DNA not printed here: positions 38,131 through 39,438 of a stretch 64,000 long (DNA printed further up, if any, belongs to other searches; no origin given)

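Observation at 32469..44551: GntR-controlled TRAP transporter / Zn-ADH / E1-E2-E3 lipoamide complex / beta-hydroxyacid dehydrogenase island with no assignable substrate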

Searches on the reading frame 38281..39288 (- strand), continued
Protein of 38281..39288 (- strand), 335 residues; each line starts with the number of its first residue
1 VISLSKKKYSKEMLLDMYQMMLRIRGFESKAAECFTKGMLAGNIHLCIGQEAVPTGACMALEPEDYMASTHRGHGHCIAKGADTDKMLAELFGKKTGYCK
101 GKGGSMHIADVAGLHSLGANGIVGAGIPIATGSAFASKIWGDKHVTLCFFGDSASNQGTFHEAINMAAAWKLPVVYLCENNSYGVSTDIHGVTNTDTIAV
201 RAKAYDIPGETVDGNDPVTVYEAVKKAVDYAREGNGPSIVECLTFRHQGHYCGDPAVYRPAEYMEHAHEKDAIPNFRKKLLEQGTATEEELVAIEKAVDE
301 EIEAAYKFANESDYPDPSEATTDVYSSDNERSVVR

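Call 59: search_protein_families(library=ncbifam, proteins=[L091:4378-5136:+, L089:5202-6038:+, L089:8994-9761:+, L090:8091-9341:+, L091:8684-9949:+], max_evalue=1e-10)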
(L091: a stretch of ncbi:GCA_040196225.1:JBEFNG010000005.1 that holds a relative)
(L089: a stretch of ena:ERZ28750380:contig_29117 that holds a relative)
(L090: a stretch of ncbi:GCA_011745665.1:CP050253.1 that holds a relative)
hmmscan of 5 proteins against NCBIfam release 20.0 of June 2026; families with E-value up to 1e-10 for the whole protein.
L091:4378-5136:+ (252 aa): 216 families (the best 25 are shown)
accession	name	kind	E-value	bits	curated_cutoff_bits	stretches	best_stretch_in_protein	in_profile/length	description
NF004198.0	PRK05653.1-3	equivalog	2.6e-70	236.7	296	1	3-251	3-248/248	3-oxoacyl-ACP reductase FabG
TIGR01830.1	3oxo_ACP_reduc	equivalog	6e-65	219.3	297.75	1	11-250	2-239/239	3-oxoacyl-[acyl-carrier-protein] reductase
NF005559.1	PRK07231.1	subfamily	3.6e-62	210.1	215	1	5-250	2-248/249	glucose 1-dehydrogenase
NF004197.0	PRK05653.1-1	equivalog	1.4e-61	208.3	332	1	1-251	1-248/249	3-oxoacyl-ACP reductase FabG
NF009466.0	PRK12826.1-2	subfamily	3.2e-61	207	222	1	7-251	3-246/248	3-oxoacyl-ACP reductase FabG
NF006072.0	PRK08217.1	subfamily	5.2e-59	200.1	298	1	5-250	3-252/253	3-ketoacyl-(acyl-carrier-protein) reductase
NF009464.0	PRK12824.1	subfamily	8e-58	196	269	1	7-251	2-244/245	3-oxoacyl-ACP reductase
NF005983.0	PRK08085.1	equivalog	8.9e-58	195.9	408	1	5-250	7-251/254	gluconate 5-dehydrogenase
NF004199.0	PRK05653.1-4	equivalog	2e-57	194.6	301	1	7-251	5-247/247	3-oxoacyl-ACP reductase FabG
NF052558.1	MBtsdlDhBudC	equivalog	4.1e-57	193.6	270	1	6-249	2-241/250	meso-2,3-butanediol dehydrogenase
NF004818.0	PRK06172.1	equivalog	1e-56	192.1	336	1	1-249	1-250/253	SDR family oxidoreductase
NF005488.0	PRK07097.1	equivalog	2.6e-56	190.7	369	1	5-251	8-259/266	gluconate 5-dehydrogenase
NF005067.0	PRK06484.1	equivalog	8.2e-56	189.6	713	1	6-252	8-254/524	short chain dehydrogenase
NF006070.0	PRK08213.1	subfamily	1.1e-54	185.7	279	1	5-250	10-257/259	gluconate 5-dehydrogenase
NF004713.0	PRK06057.1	equivalog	2.6e-53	181.1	404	1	3-249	5-249/257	3-oxoacyl-ACP reductase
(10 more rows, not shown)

L089:5202-6038:+ (278 aa): 199 families (the best 25 are shown)
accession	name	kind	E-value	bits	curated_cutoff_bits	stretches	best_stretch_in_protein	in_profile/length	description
NF004198.0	PRK05653.1-3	equivalog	3.2e-66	223.3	296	1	33-276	5-248/248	3-oxoacyl-ACP reductase FabG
NF009464.0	PRK12824.1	subfamily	3.9e-61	206.8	269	1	37-276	4-244/245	3-oxoacyl-ACP reductase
TIGR01830.1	3oxo_ACP_reduc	equivalog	3.8e-59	200.3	297.75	1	39-274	2-238/239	3-oxoacyl-[acyl-carrier-protein] reductase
NF005559.1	PRK07231.1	subfamily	8.8e-59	199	215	1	33-275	2-248/249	glucose 1-dehydrogenase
NF009466.0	PRK12826.1-2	subfamily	1.5e-58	198.2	222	1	36-276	4-246/248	3-oxoacyl-ACP reductase FabG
NF052558.1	MBtsdlDhBudC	equivalog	1.7e-56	191.6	270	1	33-275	1-242/250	meso-2,3-butanediol dehydrogenase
TIGR01829.1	AcAcCoA_reduct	subfamily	1.2e-55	188.8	302.1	1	39-276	4-242/242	acetoacetyl-CoA reductase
NF005309.0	PRK06841.1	subfamily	1.1e-53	182.4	286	1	28-276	8-254/255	GolD/DthD family dehydrogenase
NF009468.0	PRK12826.1-4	equivalog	8.2e-53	179.7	318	1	31-275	3-248/256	SDR family oxidoreductase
NF005067.0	PRK06484.1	equivalog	7.7e-51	173.2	713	1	34-276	8-253/524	short chain dehydrogenase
TIGR01963.1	PHB_DH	subfamily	9.3e-51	172.5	307.05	1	36-276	2-254/255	3-hydroxybutyrate dehydrogenase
NF004197.0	PRK05653.1-1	equivalog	1.1e-50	172.6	332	1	30-276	2-248/249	3-oxoacyl-ACP reductase FabG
NF009093.0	PRK12429.1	subfamily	3.4e-49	167.5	258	1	32-276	2-258/259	3-hydroxybutyrate dehydrogenase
NF004199.0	PRK05653.1-4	equivalog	3.5e-49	167.6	301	1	31-276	1-247/247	3-oxoacyl-ACP reductase FabG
NF004818.0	PRK06172.1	equivalog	3.9e-49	167.3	336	1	30-275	2-251/253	SDR family oxidoreductase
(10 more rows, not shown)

L089:8994-9761:+ (255 aa): 0 families

L090:8091-9341:+ (416 aa): 39 families (the best 25 are shown)
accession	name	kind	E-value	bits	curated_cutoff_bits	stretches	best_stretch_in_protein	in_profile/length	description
TIGR00893.1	2A0114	subfamily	1.8e-83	280.7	395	1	13-404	1-396/399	D-galactonate transporter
TIGR00881.1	2A0104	subfamily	3.6e-64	217.1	407.75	1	12-389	1-379/379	phosphoglycerate transporter protein PgtP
TIGR00895.1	2A0115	subfamily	2e-44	152.1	418.55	1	3-337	14-355/398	aromatic acid/H+ symport family MFS transporter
TIGR00894.1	2A0114euk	subfamily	1.3e-42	145.9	626.45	1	34-406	69-447/465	Na(+)-dependent inorganic phosphate cotransporter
TIGR00886.1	2A0108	subfamily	5.7e-37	127.7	311.7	1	7-369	2-368/368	NarK family nitrate/nitrite MFS transporter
NF047787.1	PhglyTportPgtP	equivalog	6.3e-35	120.8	750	1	9-405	31-435/451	phosphoglycerate transporter PgtP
NF008586.0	PRK11551.1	equivalog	7.7e-35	120.6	410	1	8-336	17-320/406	3-(3-hydroxy-phenyl)propionate transporter MhpT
NF008433.0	PRK11273.1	equivalog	3.4e-33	115.5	748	1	3-412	26-440/452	glycerol-3-phosphate transporter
TIGR00712.1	glpT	equivalog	2.6e-32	112.4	632.55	1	4-408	26-436/440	glycerol-3-phosphate transporter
TIGR02332.1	HpaX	equivalog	8.1e-30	104.3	615.4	1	4-397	7-410/412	4-hydroxyphenylacetate permease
NF008661.1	PRK11663.1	subfamily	2e-27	96.3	564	1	6-406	30-431/439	MFS transporter family glucose-6-phosphate receptor UhpC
TIGR00890.1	2A0111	subfamily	4.8e-23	81.7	374.85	1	4-401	1-376/377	oxalate/formate antiport family MFS transporter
TIGR00711.1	efflux_EmrB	subfamily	2.6e-21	75.9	230.2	1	13-191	9-188/485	DHA2 family efflux MFS transporter permease subunit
NF007107.1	PRK09556.1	equivalog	1.5e-20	73.6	497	1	3-407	22-450/469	hexose-6-phosphate:phosphate antiporter UhpT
NF049980.1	SfMCT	equivalog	6e-20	71.3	320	1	26-393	22-376/378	L-lactate MFS transporter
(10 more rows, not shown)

L091:8684-9949:+ (421 aa): 2 families
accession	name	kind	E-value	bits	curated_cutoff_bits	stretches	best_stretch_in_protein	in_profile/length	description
TIGR00785.1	dass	subfamily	4e-32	111.5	198.6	1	3-415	9-440/444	DASS family sodium-coupled anion symporter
NF040989.1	MamN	equivalog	5.7e-11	41.8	500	0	224-414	3-190/437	magnetosome biogenesis transporter MamN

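Call 61: search_dna_similar(query=window:38281-39288:-, collection=plasmids, mode=protein, max_rows=40, max_evalue=1e-30)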
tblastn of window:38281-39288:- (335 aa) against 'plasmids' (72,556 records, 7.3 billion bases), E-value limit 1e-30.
Records with a match: 405; places in all: 495; records where one place covers at least 80% of the query: 396.
Best place of each record, by identity: 60-80% 1; <60% 404.
By first word of the organism name: Azospirillum 27; Sphingobium 20; Rhodococcus 19; Rhizobium 17; Paracoccus 17; Sinorhizobium 17; Acinetobacter 17; Phaeobacter 15; Enterococcus 14; Shinella 14; and 91 more.
By predicted mobility (MOB-suite, as given by PLSDB): non-mobilizable 288; conjugative 63; mobilizable 54.
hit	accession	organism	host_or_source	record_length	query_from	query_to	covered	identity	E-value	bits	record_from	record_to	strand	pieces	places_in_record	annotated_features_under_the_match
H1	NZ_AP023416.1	Vescimonas fastidiosa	Homo sapiens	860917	5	335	99%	63.4%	5e-121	390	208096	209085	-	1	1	thiamine pyrophosphate-dependent enzyme | alpha-ketoacid dehydrogenase subunit beta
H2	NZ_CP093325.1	Bacillus sp. N5-665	whole organism,peat soil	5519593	10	327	95%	54.4%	2e-98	325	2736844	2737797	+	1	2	none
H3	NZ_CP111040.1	Haladaptatus caseinilyticus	cell culture,sediment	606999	2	327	97%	51.1%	8e-86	289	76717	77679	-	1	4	thiamine pyrophosphate-dependent dehydrogenase E1 component subunit ...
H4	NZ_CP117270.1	Rhizobium rhododendri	Rhododendron sp.,pure bacterial ...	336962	7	326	96%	52.0%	6e-91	303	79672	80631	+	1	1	thiamine pyrophosphate-dependent dehydrogenase E1 component subunit ...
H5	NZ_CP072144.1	Rhizobium sp. L51/94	Blueberry,cell culture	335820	7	326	96%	52.0%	1e-90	303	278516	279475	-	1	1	thiamine pyrophosphate-dependent dehydrogenase E1 component subunit ...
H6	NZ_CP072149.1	Rhizobium sp. K1/93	Himalayan blackberry,cell culture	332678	7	326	96%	52.0%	2e-90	302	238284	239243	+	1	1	thiamine pyrophosphate-dependent dehydrogenase E1 component subunit ...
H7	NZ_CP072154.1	Rhizobium sp. K15/93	Himalayan blackberry,cell culture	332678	7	326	96%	52.0%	2e-90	302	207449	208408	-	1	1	thiamine pyrophosphate-dependent dehydrogenase E1 component subunit ...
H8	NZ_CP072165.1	Rhizobium sp. B21/90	Himalayan blackberry,cell culture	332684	7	326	96%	52.0%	2e-90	302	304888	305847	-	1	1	thiamine pyrophosphate-dependent dehydrogenase E1 component subunit ...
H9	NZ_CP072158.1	Rhizobium sp. B230/85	Himalayan blackberry,cell culture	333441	7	326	96%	52.0%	2e-90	302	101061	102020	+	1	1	thiamine pyrophosphate-dependent dehydrogenase E1 component subunit ...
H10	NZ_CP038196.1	Paracoccus versutus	single cell,soil adjacent to the roots ...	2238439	7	326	96%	51.3%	2e-88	296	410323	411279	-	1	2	none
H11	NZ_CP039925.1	Agrobacterium tumefaciens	-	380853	7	326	96%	51.1%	1e-88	297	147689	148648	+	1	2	thiamine pyrophosphate-dependent dehydrogenase E1 component subunit ...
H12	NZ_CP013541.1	Rhizobium phaseoli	Phaseolus vulgaris,Whole ...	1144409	7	326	96%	50.8%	3e-90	301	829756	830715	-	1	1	record has no annotation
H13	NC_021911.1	Rhizobium etli bv. mimosae str. Mim1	Mimosa affinis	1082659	7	326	96%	50.8%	5e-90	301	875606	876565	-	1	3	record has no annotation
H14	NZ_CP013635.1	Rhizobium sp. N324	Phaseolus vulgaris,Whole ...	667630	7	326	96%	50.8%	1e-89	300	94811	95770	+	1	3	thiamine pyrophosphate-dependent dehydrogenase E1 component subunit ...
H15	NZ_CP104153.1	Rhizobium sophoriradicis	Phaseolus vulgaris,cell culture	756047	7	326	96%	50.5%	5e-90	301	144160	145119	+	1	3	thiamine pyrophosphate-dependent dehydrogenase E1 component subunit ...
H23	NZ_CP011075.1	Brevibacillus laterosporus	Oryza sativa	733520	7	326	96%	49.5%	7e-84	283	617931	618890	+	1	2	thiamine pyrophosphate-dependent dehydrogenase E1 component subunit ...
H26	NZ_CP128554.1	Priestia aryabhattai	seagrass,mixed culture,rhizosphere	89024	10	326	95%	49.8%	2e-85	287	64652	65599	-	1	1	pdhA: pyruvate dehydrogenase (acetyl-transferring) E1 component subunit ...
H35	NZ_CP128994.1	Enterococcus faecium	Food,Cheonggukjang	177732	1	335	100%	46.5%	2e-82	279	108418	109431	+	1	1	thiamine pyrophosphate-dependent dehydrogenase E1 component subunit ... | lpdA: dihydrolipoyl dehydrogenase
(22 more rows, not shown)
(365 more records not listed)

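Call 62: get_annotated_region(hit=H1, flank=10000)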
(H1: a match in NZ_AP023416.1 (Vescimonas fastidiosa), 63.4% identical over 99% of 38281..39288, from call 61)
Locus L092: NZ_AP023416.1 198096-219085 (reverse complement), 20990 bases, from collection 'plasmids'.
description: Vescimonas fastidiosa strain MM35 plasmid pMM35_01
organism: Vescimonas fastidiosa (NCBI taxid 2714353)
taxonomy: Bacteria; Bacillota; Clostridia; Eubacteriales; Oscillospiraceae; Vescimonas; Vescimonas fastidiosa
host: -; source: Homo sapiens; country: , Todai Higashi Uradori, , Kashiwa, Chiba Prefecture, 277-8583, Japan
typing (MOB-suite, as given by PLSDB): non-mobilizable
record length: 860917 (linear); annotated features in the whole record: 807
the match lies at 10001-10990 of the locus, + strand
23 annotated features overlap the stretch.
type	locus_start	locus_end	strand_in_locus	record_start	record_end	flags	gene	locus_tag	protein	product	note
CDS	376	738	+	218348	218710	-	-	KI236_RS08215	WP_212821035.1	helix-turn-helix transcriptional regulator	-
CDS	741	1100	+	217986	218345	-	-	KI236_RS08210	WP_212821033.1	hypothetical protein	-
CDS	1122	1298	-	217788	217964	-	-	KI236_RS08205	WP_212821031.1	hypothetical protein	-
CDS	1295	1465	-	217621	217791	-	-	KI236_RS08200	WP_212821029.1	hypothetical protein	-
CDS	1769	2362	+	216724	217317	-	-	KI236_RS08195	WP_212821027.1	helix-turn-helix transcriptional regulator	-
CDS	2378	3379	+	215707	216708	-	-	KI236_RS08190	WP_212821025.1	site-specific integrase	GO:0015074 - DNA integration [Evidence IEA]; GO:0006310 - DNA recombination [Evidence IEA]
CDS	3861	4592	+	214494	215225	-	-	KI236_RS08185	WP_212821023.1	FCD domain-containing protein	-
CDS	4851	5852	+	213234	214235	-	-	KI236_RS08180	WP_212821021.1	TRAP transporter substrate-binding protein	-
CDS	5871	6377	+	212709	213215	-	-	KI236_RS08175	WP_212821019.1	TRAP transporter small permease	-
CDS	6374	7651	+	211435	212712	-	-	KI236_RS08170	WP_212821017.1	TRAP transporter large permease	GO:0008643 - carbohydrate transport [Evidence IEA]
CDS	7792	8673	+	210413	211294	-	-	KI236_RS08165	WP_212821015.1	NAD(P)-binding domain-containing protein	-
CDS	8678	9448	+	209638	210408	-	-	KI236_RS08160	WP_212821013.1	MBL fold metallo-hydrolase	-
CDS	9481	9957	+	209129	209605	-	-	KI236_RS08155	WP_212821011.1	PPC domain-containing DNA-binding protein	-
CDS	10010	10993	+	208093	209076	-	-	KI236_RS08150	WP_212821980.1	thiamine pyrophosphate-dependent enzyme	-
CDS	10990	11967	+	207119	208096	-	-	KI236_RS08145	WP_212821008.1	alpha-ketoacid dehydrogenase subunit beta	-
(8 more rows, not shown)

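Call 65: search_protein_families(library=pfam, proteins=[L092:8678-9448:+, L089:8994-9761:+], max_evalue=1)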
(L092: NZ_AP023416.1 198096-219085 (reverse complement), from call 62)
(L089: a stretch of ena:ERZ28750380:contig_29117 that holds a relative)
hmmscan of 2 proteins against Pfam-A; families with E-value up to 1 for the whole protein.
L092:8678-9448:+ (256 aa): 3 families
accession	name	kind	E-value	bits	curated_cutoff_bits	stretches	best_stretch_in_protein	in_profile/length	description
PF12706.13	Lactamase_B_2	-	3.7e-08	33.7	27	1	54-207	26-179/200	Beta-lactamase superfamily domain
PF00753.33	Lactamase_B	-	9.6e-06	26.1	22.7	1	16-72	9-57/196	Metallo-beta-lactamase superfamily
PF13483.12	Lactamase_B_3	-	0.043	14.2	24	1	10-168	4-111/160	Beta-lactamase superfamily domain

L089:8994-9761:+ (255 aa): 3 families
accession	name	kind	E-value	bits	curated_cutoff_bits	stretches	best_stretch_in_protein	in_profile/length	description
PF12706.13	Lactamase_B_2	-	7.4e-09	35.9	27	1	24-217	3-200/200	Beta-lactamase superfamily domain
PF00753.33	Lactamase_B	-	0.00059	20.3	22.7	1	13-71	7-57/196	Metallo-beta-lactamase superfamily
PF13483.12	Lactamase_B_3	-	0.016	15.6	24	1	8-141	3-83/160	Beta-lactamase superfamily domain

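Call 66: get_annotated_region(hit=H2, flank=8000)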
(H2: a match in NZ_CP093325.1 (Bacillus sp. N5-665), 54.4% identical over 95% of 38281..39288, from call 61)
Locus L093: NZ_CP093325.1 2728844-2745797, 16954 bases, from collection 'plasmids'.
description: Bacillus sp. N5-665 strain N5/665 plasmid p1, complete sequence
organism: Bacillus sp. N5-665 (NCBI taxid 2925318)
taxonomy: Bacteria; Bacillota; Bacilli; Bacillales; Bacillaceae; Bacillus; Bacillus sp. N5-665
host: -; source: whole organism,peat soil; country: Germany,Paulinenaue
typing (MOB-suite, as given by PLSDB): non-mobilizable
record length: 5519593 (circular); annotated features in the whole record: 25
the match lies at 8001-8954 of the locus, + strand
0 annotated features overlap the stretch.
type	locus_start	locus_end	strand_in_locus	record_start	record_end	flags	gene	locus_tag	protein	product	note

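Call 67: get_annotated_region(hit=H35, flank=8000)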
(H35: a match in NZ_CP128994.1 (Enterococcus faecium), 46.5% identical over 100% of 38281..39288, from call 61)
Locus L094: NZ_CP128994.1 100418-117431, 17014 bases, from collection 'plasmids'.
description: Enterococcus faecium strain AK_C_05 plasmid p_AK_C_05, complete sequence
organism: Enterococcus faecium (NCBI taxid 1352)
taxonomy: Bacteria; Bacillota; Bacilli; Lactobacillales; Enterococcaceae; Enterococcus; Enterococcus faecium
host: -; source: Food,Cheonggukjang; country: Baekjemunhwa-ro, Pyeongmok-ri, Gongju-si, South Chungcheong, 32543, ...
typing (MOB-suite, as given by PLSDB): conjugative; replicon rep_cluster_893; relaxase MOBP; mating-pair formation MPF_T
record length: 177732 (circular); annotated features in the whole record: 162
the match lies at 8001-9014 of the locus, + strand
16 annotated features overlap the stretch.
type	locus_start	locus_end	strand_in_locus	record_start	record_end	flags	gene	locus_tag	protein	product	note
CDS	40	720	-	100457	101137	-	-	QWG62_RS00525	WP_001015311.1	IS6-like element IS1216 family transposase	-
CDS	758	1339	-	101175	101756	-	-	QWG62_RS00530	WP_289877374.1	glycoside hydrolase family 36 N-terminal domain-containing protein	-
CDS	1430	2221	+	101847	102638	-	-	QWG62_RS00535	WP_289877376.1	AraC family transcriptional regulator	-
CDS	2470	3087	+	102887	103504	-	-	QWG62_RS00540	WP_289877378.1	recombinase family protein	GO:0006310 - DNA recombination [Evidence IEA]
CDS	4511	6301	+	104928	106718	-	-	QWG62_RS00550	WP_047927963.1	sigma-54-dependent Fis family transcriptional regulator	-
CDS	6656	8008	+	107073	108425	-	lpdA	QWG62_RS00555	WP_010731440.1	dihydrolipoyl dehydrogenase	GO:0045454 - cell redox homeostasis [Evidence IEA]; GO:0051068 - dihydrolipoamide metabolic process [Evidence IEA]; ...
CDS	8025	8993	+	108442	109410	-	-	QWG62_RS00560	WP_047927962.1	thiamine pyrophosphate-dependent dehydrogenase E1 component subunit alpha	-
CDS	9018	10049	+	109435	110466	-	-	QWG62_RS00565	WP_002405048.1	alpha-ketoacid dehydrogenase subunit beta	-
CDS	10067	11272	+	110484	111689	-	-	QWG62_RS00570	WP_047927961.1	dihydrolipoamide acetyltransferase family protein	GO:0006096 - glycolytic process [Evidence IEA]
CDS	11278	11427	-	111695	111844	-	-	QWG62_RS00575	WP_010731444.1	hypothetical protein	-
CDS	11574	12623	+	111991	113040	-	-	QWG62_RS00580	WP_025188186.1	2,3-butanediol dehydrogenase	-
CDS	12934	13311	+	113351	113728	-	-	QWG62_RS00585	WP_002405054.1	hypothetical protein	-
CDS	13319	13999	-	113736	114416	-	-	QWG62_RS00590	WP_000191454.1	IS6-like element ISEnfa1 family transposase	-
CDS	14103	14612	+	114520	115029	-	-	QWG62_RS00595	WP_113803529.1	VanZ family protein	GO:0071555 - cell wall organization [Evidence IEA]; GO:0046677 - response to antibiotic [Evidence IEA]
CDS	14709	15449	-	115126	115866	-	istB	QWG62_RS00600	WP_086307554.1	IS21-like element helper ATPase IstB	-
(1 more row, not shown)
